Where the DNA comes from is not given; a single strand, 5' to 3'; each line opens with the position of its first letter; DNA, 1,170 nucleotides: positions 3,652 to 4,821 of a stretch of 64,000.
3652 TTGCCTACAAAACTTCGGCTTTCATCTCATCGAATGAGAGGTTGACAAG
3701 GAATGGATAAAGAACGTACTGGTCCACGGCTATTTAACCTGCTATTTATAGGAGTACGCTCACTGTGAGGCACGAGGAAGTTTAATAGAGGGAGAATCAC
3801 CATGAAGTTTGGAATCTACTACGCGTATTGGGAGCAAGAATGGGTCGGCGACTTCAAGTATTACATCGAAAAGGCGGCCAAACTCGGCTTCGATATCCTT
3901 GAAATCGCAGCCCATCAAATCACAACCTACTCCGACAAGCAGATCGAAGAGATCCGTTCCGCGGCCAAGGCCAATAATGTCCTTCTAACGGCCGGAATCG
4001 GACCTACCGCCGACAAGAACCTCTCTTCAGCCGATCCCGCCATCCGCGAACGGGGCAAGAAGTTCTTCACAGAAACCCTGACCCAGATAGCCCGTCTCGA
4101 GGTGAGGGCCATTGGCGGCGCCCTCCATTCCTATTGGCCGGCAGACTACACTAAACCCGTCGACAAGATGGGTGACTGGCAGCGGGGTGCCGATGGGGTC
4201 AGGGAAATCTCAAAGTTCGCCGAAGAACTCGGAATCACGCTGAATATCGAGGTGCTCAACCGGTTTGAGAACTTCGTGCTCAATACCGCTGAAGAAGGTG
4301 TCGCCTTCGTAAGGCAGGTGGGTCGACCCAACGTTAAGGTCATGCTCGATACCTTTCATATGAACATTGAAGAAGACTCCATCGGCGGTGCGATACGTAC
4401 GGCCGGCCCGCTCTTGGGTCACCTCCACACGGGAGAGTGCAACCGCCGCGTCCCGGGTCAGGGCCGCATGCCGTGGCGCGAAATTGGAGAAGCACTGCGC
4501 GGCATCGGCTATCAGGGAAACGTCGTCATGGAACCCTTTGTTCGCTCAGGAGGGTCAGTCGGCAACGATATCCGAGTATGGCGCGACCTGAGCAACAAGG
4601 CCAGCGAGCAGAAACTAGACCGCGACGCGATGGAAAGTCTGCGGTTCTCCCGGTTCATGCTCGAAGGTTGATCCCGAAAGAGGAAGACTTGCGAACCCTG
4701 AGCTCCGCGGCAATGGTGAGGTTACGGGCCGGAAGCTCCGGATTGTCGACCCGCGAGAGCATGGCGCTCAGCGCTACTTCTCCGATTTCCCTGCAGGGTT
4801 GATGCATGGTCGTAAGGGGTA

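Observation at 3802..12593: Rare-ketose catabolic locus that pairs a free-sugar 3-epimerase with a PHI-type SIS isomerase and an FGGY kinase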

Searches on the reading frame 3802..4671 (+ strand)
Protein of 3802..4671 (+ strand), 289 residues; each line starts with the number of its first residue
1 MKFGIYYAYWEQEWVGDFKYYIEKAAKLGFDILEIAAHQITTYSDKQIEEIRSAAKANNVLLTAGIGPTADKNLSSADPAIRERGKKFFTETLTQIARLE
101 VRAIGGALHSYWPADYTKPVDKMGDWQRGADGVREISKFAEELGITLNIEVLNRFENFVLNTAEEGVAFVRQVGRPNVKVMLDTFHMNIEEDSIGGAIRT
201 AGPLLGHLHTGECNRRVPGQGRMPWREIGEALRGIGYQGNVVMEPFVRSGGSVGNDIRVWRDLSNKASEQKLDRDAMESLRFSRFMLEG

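Call 4: search_protein_families(library=pfam, proteins=[window:3802-4671:+])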
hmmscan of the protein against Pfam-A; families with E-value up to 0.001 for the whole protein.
window:3802-4671:+ (289 aa): 1 family
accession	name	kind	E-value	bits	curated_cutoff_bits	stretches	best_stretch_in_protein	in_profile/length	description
PF01261.30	AP_endonuc_2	-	1.3e-40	140.1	31.1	1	22-255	1-234/249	Xylose isomerase-like TIM barrel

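Call 5: search_protein_families(library=ncbifam, proteins=[window:3802-4671:+])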
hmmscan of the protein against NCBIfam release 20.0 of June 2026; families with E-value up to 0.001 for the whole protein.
window:3802-4671:+ (289 aa): 7 families
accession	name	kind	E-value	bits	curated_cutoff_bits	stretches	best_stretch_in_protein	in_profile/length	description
NF051856.1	PsicseEpim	equivalog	1.1e-134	448.7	300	1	1-287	1-287/287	D-psicose 3-epimerase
NF041099.2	keto_glucon_epim_IolO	equivalog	3.3e-32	111.9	300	1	16-246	21-247/269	5-keto-L-gluconate epimerase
TIGR03234.1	OH-pyruv-isom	equivalog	1.2e-16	60.9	353.45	1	117-244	109-239/254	hydroxypyruvate isomerase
NF007360.0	PRK09856.1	equivalog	1.7e-13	50.7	305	1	22-244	19-247/276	fructoselysine 3-epimerase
NF043033.1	OxoTetrIsom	equivalog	1.4e-12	47.9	325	1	127-244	116-236/251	2-oxo-tetronate isomerase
NF009688.0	PRK13209.1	subfamily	2.7e-08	33.1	317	1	17-246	22-255/286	L-ribulose-5-phosphate 3-epimerase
NF007444.0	PRK09997.1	equivalog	1.2e-07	31.5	465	1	17-244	16-240/258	hydroxypyruvate isomerase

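Call 6: search_solved_structures(query=window:3802-4671:+, show_alignments=1)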
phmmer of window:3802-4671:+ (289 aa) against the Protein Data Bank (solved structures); distinct sequences matched with E-value up to 0.001: 28.
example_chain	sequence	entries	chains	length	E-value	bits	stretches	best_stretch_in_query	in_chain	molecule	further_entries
3vnk_A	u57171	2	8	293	5.4e-131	439.3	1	1-288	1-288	Xylose isomerase domain protein TIM barrel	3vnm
3vni_A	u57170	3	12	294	5.5e-131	439.3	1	1-288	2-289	Xylose isomerase domain protein TIM barrel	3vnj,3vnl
7e9w_A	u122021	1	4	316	7.2e-131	438.9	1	1-288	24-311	D-psicose 3-epimerase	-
2hk0_A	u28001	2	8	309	4.3e-130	436.4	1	1-289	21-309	D-PSICOSE 3-EPIMERASE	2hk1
7x7w_A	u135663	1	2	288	1.1e-122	412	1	1-288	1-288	D-PSICOSE 3-EPIMERASE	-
8xix_A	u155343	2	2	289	2.1e-97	329.1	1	1-284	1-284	D-tagatose 3-epimerase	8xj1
8xiv_A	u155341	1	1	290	2.1e-97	329.1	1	1-284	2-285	D-tagatose 3-epimerase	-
4xsl_A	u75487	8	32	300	1.6e-65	224.5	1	2-288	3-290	D-tagatose 3-epimerase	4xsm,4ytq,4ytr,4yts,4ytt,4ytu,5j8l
4pfh_A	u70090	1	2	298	4.9e-65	222.9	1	2-286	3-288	D-tagatose 3-epimerase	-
4q7i_A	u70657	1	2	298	5.1e-65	222.8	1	2-286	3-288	D-tagatose 3-epimerase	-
2ou4_A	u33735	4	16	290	7.4e-65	222.3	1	2-285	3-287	D-tagatose 3-epimerase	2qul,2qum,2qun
4pgl_A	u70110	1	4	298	1.2e-63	218.3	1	2-286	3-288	D-tagatose 3-epimerase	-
3vyl_A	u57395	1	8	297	9.8e-36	126.7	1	18-263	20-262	L-ribulose 3-epimerase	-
5zfs_A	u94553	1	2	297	3.1e-32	115.2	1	1-264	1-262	D-allulose-3-epimerase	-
8yeb_A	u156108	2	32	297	3.1e-32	115.2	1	1-264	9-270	Ketose 3-epimerase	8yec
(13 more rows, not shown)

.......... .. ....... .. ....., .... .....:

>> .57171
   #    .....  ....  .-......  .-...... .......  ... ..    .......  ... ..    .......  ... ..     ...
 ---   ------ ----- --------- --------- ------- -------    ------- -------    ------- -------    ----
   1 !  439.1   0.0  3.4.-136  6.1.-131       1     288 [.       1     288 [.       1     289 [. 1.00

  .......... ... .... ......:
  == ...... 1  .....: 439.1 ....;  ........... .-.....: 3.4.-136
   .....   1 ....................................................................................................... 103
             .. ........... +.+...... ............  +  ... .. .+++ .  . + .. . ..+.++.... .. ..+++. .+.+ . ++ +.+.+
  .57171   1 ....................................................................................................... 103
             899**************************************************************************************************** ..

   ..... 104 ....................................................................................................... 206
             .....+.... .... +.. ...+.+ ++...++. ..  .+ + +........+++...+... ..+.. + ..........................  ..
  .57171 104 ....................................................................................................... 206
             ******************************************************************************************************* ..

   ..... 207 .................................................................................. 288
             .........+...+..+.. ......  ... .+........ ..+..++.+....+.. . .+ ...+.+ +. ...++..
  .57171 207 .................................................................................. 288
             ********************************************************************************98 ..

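Call 24: search_dna_similar(query=window:3802-4671:+, collection=plasmids, mode=protein, max_rows=30)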
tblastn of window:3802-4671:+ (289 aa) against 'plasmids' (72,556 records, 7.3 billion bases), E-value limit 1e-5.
Records with a match: 552; places in all: 864; records where one place covers at least 80% of the query: 350.
Best place of each record, by identity: 60-80% 13; <60% 539.
By first word of the organism name: Sinorhizobium 144; Rhizobium 133; Enterobacter 55; Klebsiella 31; Ensifer 17; Shinella 16; Priestia 11; Agrobacterium 9; Cereibacter 9; Paracoccus 8; and 73 more.
By predicted mobility (MOB-suite, as given by PLSDB): non-mobilizable 235; conjugative 235; mobilizable 82.
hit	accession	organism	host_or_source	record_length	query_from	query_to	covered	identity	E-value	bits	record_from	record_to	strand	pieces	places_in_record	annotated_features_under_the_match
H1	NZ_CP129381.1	Rhizobium sp. SSA_523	single cell,Sea water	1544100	1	289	100%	69.2%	1e-134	427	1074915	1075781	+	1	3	none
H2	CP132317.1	Shinella sumterensis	Homo sapiens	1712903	1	287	99%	68.3%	1e-132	421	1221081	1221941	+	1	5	sugar phosphate isomerase/epimerase family protein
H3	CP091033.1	Sinorhizobium sp. B11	soybean,TY,soil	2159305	1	289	100%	67.8%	3e-132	420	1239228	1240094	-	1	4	sugar phosphate isomerase/epimerase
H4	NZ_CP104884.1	Bartonella sp. HY328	pure-culture,feces of bat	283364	1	287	99%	67.9%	8e-132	419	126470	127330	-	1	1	sugar phosphate isomerase/epimerase family protein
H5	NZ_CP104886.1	Bartonella sp. HY329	pure-culture,feces of bat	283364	1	287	99%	67.9%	8e-132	419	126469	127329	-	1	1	sugar phosphate isomerase/epimerase family protein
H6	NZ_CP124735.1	Agrobacterium larrymoorei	-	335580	1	289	100%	67.1%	4e-131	417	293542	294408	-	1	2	sugar phosphate isomerase/epimerase family protein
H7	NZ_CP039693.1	Agrobacterium larrymoorei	-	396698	1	289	100%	66.8%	3e-130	414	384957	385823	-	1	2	sugar phosphate isomerase/epimerase family protein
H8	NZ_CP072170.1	Agrobacterium larrymoorei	Ficus benjamina,cell culture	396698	1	289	100%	66.8%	3e-130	414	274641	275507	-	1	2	sugar phosphate isomerase/epimerase family protein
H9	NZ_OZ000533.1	Shinella sp. WSC3-e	-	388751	1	289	100%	66.4%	6e-131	416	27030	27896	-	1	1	sugar phosphate isomerase/epimerase family protein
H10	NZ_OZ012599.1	Shinella sp. WSD5-1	-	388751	1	289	100%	66.4%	6e-131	416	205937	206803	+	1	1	sugar phosphate isomerase/epimerase family protein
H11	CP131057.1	Hyphomicrobiales bacterium UR115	tomato,bacteria,rhizosphere soil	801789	1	287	99%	66.6%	3e-130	414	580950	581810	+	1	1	none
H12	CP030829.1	Neorhizobium sp. NCHU2750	Rosa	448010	1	289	100%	66.1%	8e-129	410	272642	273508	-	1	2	dpe: D-psicose 3-epimerase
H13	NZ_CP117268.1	Rhizobium rhododendri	Rhododendron sp.,pure bacterial ...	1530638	1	287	99%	65.2%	3e-127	405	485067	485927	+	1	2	record has no annotation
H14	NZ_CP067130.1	Paracoccus seriniphilus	cell culture,washing water of Bugula ...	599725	1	263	91%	36.0%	2e-38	150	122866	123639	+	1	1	sugar phosphate isomerase/epimerase family protein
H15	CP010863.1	Marinovum algicola DG 898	-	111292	1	263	91%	35.8%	5e-36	144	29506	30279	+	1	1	Sugar phosphate isomerase/epimerase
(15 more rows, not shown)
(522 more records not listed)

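Call 26: get_annotated_region(hit=H6, flank=12000)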
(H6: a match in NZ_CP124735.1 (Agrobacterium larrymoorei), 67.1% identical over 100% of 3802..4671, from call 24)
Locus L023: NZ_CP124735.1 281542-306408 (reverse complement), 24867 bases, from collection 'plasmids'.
description: Agrobacterium larrymoorei strain CFBP5477 plasmid pAlCFBP5477, complete sequence
organism: Agrobacterium larrymoorei (NCBI taxid 160699)
taxonomy: Bacteria; Pseudomonadota; Alphaproteobacteria; Hyphomicrobiales; Rhizobiaceae; Agrobacterium; Agrobacterium larrymoorei
host: -; source: -; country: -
typing (MOB-suite, as given by PLSDB): non-mobilizable
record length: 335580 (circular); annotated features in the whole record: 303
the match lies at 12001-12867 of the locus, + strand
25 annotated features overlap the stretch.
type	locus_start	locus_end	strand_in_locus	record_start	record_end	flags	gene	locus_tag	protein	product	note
CDS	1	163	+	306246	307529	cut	-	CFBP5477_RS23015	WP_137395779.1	hypothetical protein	-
CDS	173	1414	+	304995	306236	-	-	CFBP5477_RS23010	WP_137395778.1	hypothetical protein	-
CDS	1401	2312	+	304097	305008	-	-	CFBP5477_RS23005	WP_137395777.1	OmpA family protein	-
CDS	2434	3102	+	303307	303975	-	-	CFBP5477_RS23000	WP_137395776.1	hypothetical protein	-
CDS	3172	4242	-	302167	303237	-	-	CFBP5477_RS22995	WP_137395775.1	LLM class flavin-dependent oxidoreductase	-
CDS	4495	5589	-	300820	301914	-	-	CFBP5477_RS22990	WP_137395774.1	LacI family DNA-binding transcriptional regulator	-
CDS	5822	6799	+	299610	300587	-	-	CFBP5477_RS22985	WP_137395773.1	substrate-binding domain-containing protein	-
CDS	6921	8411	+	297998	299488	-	-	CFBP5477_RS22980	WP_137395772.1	sugar ABC transporter ATP-binding protein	-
CDS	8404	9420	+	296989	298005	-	-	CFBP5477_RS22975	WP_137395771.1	ABC transporter permease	GO:0008643 - carbohydrate transport [Evidence IEA]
CDS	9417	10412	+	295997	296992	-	-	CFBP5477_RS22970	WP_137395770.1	ABC transporter permease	GO:0008643 - carbohydrate transport [Evidence IEA]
CDS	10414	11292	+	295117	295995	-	-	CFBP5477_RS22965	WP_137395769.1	sugar phosphate isomerase/epimerase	-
CDS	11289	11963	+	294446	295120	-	-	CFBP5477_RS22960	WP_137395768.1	nucleoside triphosphate hydrolase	-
CDS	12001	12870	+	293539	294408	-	-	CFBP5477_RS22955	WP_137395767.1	sugar phosphate isomerase/epimerase family protein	-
CDS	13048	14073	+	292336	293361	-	-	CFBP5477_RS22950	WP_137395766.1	GlxA family transcriptional regulator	-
CDS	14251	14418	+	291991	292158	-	-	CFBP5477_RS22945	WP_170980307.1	hypothetical protein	-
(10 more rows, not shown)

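Call 27: get_annotated_region(hit=H4, flank=12000)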
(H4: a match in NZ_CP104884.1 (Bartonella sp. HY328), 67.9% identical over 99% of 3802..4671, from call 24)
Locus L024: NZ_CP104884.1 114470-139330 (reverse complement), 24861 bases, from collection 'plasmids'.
description: Bartonella sp. HY328 plasmid unnamed, complete sequence
organism: Bartonella sp. HY328 (NCBI taxid 2979320)
taxonomy: Bacteria; Pseudomonadota; Alphaproteobacteria; Hyphomicrobiales; Bartonellaceae; Bartonella; Bartonella sp. HY328
host: -; source: pure-culture,feces of bat; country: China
typing (MOB-suite, as given by PLSDB): non-mobilizable
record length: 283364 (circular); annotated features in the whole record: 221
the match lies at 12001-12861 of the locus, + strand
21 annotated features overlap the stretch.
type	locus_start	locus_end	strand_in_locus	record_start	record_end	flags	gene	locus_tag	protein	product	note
CDS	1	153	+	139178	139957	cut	-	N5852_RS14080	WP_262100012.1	ABC transporter ATP-binding protein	-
CDS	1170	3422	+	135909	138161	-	-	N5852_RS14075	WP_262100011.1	TonB-dependent receptor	GO:0015891 - siderophore transport [Evidence IEA]; GO:0055085 - transmembrane transport [Evidence IEA]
CDS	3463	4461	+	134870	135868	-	-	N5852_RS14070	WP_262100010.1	MqnA/MqnD/SBP family protein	-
CDS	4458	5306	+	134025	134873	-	-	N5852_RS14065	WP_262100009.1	ABC transporter permease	-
CDS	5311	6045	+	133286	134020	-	-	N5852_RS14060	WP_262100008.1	ATP-binding cassette domain-containing protein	-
CDS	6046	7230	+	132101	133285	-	-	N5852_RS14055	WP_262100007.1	NnrS family protein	-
CDS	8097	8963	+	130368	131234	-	-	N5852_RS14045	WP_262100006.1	hypothetical protein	-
CDS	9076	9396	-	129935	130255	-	-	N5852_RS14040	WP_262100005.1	hypothetical protein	-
CDS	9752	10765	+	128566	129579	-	-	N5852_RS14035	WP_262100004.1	LacI family DNA-binding transcriptional regulator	GO:0006351 - DNA-templated transcription [Evidence IEA]; GO:0045892 - negative regulation of DNA-templated ...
CDS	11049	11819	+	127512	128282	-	-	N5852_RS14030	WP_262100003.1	SDR family oxidoreductase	-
CDS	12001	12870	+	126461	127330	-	-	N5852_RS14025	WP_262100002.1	sugar phosphate isomerase/epimerase family protein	-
CDS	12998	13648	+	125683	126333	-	-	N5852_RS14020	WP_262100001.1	nucleoside/nucleotide kinase family protein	-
CDS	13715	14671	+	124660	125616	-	tal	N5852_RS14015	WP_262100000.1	transaldolase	GO:0006098 - pentose-phosphate shunt [Evidence IEA]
CDS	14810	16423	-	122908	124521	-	-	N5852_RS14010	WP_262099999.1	GMC family oxidoreductase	-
CDS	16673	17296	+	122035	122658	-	-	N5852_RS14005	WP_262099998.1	hypothetical protein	-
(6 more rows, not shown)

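Call 32: search_protein_families(library=ncbifam, proteins=[L023:11289-11963:+], max_evalue=0.00001)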
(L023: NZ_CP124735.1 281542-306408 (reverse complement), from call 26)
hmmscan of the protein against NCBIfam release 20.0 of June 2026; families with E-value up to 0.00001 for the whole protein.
L023:11289-11963:+ (224 aa): 10 families
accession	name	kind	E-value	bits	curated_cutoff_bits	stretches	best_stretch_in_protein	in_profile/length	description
NF006746.0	PRK09270.1-5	subfamily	6.6e-80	267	250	1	7-214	4-207/210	nucleoside/nucleotide kinase family protein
NF006744.0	PRK09270.1-3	equivalog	1.1e-57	194.8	281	1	10-212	8-208/213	nucleoside/nucleotide kinase family protein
NF006743.0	PRK09270.1-2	equivalog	2.2e-52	177.3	227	1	21-215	23-215/217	nucleoside/nucleotide kinase family protein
NF006745.0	PRK09270.1-4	equivalog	5.6e-28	97.5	228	1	16-201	32-222/246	nucleoside/nucleotide kinase family protein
NF006742.0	PRK09270.1-1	equivalog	9.8e-21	74.1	402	1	22-201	39-214/237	nucleoside/nucleotide kinase family protein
NF004018.0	PRK05480.1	equivalog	7.6e-15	54.9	180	1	24-178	4-150/210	uridine kinase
TIGR00235.1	udk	equivalog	1e-13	51.4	220.3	1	25-183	5-155/207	uridine kinase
TIGR00554.2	panK_bact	equivalog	4.2e-13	49.3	235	1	21-179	77-241/310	type I pantothenate kinase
NF005655.0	PRK07429.1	subfamily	5.6e-08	32.3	236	1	21-173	3-144/326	phosphoribulokinase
TIGR00750.1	lao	equivalog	7.7e-06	25.2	240.75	0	3-51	11-59/300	methylmalonyl Co-A mutase-associated GTPase MeaB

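Call 95: search_protein_families(library=ncbifam, proteins=[L023:10414-11292:+], max_evalue=1e-10)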
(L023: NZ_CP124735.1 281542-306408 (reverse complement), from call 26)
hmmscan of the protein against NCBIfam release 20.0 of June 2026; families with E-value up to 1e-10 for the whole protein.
L023:10414-11292:+ (292 aa): 5 families
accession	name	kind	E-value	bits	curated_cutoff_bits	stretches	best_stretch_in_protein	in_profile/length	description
NF051856.1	PsicseEpim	equivalog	1.6e-39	136.5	300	1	73-267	75-274/287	D-psicose 3-epimerase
NF041099.2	keto_glucon_epim_IolO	equivalog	1.1e-29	103.6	300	1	74-240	86-247/269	5-keto-L-gluconate epimerase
TIGR03234.1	OH-pyruv-isom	equivalog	7e-17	61.6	353.45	1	85-238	87-239/254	hydroxypyruvate isomerase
NF043033.1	OxoTetrIsom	equivalog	4e-14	53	325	1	78-238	81-236/251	2-oxo-tetronate isomerase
NF007444.0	PRK09997.1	equivalog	9.1e-11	41.7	465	0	85-238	88-240/258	hydroxypyruvate isomerase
